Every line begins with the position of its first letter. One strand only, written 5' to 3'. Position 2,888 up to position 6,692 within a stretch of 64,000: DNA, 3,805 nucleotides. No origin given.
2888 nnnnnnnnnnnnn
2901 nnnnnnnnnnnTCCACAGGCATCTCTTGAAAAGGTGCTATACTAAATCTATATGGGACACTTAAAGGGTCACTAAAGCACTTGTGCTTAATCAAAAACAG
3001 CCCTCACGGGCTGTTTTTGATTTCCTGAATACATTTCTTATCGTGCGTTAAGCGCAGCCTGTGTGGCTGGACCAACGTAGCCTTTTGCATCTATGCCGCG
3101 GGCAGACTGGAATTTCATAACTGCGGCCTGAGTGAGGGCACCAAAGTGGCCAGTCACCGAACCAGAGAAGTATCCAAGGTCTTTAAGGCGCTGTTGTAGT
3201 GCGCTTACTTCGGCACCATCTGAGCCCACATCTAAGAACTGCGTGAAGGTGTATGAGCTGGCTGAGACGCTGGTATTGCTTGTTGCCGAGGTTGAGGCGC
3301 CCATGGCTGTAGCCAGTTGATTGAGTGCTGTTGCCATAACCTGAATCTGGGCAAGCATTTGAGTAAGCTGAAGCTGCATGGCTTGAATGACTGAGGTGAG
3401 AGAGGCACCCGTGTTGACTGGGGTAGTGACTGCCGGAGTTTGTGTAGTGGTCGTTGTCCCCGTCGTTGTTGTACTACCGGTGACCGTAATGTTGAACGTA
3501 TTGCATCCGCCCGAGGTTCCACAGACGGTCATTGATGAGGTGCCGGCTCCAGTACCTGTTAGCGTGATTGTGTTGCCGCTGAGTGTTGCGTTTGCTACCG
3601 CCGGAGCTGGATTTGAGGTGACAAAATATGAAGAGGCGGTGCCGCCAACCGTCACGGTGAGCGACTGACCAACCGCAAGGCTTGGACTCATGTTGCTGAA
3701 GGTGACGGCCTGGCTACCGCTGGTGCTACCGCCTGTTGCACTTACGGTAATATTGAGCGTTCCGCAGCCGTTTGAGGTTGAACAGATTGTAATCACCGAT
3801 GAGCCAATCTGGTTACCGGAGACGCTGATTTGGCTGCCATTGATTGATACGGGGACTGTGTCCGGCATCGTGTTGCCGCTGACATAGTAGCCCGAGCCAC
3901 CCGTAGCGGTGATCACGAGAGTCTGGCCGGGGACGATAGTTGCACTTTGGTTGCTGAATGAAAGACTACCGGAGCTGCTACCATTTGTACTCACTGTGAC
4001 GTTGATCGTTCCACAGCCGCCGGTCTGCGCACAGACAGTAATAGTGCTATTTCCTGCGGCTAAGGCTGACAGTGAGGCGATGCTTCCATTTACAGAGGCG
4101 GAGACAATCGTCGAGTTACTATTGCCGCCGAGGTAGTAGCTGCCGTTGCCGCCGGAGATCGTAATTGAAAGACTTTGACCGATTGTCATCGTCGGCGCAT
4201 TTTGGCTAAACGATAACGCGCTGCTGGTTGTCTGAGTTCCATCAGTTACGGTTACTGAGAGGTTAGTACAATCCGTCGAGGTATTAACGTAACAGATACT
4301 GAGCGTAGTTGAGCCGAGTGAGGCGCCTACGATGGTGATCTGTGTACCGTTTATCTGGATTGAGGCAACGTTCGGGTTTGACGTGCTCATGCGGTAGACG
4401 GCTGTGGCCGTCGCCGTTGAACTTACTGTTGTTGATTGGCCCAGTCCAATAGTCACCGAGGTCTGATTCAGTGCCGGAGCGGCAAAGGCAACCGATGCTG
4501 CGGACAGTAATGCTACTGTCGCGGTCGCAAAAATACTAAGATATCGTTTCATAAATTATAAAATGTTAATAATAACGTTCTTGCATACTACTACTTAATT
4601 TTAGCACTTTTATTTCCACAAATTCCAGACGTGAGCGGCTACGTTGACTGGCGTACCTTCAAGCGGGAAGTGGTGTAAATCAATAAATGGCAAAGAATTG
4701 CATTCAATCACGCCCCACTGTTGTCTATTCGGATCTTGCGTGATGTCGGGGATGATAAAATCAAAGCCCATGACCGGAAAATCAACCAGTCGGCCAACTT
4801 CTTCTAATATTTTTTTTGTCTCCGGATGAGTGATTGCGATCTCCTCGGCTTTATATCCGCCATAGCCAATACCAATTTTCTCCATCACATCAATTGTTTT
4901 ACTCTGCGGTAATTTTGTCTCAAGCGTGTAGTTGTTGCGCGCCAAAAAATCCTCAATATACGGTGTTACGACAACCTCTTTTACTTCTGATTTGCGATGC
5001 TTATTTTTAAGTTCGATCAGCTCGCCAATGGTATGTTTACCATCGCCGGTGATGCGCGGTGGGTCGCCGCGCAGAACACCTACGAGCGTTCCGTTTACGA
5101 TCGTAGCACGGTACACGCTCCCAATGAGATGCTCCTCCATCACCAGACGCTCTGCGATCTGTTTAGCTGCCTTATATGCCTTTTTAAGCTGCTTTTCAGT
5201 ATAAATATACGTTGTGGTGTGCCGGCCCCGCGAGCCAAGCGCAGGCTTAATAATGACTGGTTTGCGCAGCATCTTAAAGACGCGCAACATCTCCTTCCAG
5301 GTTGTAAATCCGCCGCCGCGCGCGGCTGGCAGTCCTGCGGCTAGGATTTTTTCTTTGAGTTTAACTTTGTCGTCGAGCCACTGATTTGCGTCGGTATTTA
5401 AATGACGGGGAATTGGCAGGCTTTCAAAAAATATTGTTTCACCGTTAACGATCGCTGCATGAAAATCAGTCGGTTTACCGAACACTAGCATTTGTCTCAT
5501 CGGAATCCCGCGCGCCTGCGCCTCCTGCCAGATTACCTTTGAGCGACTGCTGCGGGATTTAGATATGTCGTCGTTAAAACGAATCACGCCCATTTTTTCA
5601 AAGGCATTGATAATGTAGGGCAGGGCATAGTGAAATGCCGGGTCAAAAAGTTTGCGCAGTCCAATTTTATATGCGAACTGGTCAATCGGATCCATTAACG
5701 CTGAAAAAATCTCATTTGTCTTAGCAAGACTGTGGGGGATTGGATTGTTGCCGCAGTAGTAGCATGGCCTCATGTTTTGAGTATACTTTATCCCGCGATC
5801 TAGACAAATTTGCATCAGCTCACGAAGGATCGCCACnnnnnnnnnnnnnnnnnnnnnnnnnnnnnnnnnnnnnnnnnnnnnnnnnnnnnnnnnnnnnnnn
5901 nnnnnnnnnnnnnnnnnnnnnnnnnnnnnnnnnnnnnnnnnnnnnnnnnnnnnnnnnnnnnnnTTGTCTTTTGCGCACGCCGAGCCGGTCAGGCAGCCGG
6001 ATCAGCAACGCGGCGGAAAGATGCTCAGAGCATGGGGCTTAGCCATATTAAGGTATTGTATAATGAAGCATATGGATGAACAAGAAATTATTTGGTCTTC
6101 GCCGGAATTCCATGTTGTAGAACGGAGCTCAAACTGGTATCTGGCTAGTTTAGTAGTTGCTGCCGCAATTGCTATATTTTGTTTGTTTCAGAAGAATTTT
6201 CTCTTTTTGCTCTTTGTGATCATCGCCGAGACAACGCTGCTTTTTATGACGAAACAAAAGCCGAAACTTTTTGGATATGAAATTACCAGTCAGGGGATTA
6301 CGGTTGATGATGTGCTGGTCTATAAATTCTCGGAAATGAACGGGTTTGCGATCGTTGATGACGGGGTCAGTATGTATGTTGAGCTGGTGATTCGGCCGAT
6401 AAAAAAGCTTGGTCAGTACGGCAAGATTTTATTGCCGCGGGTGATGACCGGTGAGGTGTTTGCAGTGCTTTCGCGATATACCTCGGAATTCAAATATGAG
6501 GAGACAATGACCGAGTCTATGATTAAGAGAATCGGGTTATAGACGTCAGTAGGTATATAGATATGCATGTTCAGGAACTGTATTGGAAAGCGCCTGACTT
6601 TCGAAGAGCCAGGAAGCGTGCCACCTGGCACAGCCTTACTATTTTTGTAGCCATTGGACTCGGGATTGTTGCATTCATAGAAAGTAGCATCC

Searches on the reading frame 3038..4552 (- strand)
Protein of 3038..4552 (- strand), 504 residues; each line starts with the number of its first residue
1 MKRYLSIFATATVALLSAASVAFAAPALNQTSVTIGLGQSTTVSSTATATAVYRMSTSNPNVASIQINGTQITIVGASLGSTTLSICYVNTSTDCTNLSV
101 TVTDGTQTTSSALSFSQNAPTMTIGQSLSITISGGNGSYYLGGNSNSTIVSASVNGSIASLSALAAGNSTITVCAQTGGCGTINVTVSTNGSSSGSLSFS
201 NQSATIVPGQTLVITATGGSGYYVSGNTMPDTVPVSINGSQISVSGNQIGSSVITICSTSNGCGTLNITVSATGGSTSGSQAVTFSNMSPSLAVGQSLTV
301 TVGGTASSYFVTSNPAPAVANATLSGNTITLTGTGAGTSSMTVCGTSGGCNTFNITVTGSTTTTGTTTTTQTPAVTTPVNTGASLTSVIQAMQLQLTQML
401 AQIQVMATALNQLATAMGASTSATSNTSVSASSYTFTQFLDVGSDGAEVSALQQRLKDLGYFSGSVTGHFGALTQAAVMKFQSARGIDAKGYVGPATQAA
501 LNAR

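Call 9: search_protein_families(library=pfam, proteins=[window:3038-4552:-], max_evalue=0.01)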
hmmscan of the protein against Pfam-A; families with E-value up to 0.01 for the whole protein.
window:3038-4552:- (504 aa): 2 families
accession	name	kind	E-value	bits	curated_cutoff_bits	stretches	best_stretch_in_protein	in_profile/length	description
PF01471.23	PG_binding_1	-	7.1e-18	65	23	1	446-501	2-57/57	Putative peptidoglycan binding domain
PF13629.12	T2SS-T3SS_pil_N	-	8.7e-14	51.4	23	2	292-358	7-72/72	Pilus formation protein N terminal region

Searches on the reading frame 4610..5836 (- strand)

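Call 9: search_protein_families(library=pfam, proteins=[window:4610-5836:-], max_evalue=0.01)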
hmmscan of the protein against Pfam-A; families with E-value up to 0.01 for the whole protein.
window:4610-5836:- (408 aa): 1 family
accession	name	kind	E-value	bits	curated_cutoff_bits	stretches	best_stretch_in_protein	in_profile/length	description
PF02786.22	CPSase_L_D2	-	0.0049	16.8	19.8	1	156-231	1-83/211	Carbamoyl-phosphate synthase L chain, ATP binding domain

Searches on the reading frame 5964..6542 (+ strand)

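Call 80: search_protein_families(library=pfam, proteins=[window:5964-6542:+], max_evalue=0.01)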
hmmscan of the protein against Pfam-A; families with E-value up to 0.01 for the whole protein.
window:5964-6542:+ (192 aa): 2 families
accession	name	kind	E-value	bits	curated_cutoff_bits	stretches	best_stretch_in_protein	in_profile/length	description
PF19632.4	DUF6136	-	0.0059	16.3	25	0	60-103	300-342/356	Family of unknown function (DUF6136)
PF09973.14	DUF2208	-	0.0083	16.2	24.3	0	62-144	124-206/231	Predicted membrane protein (DUF2208)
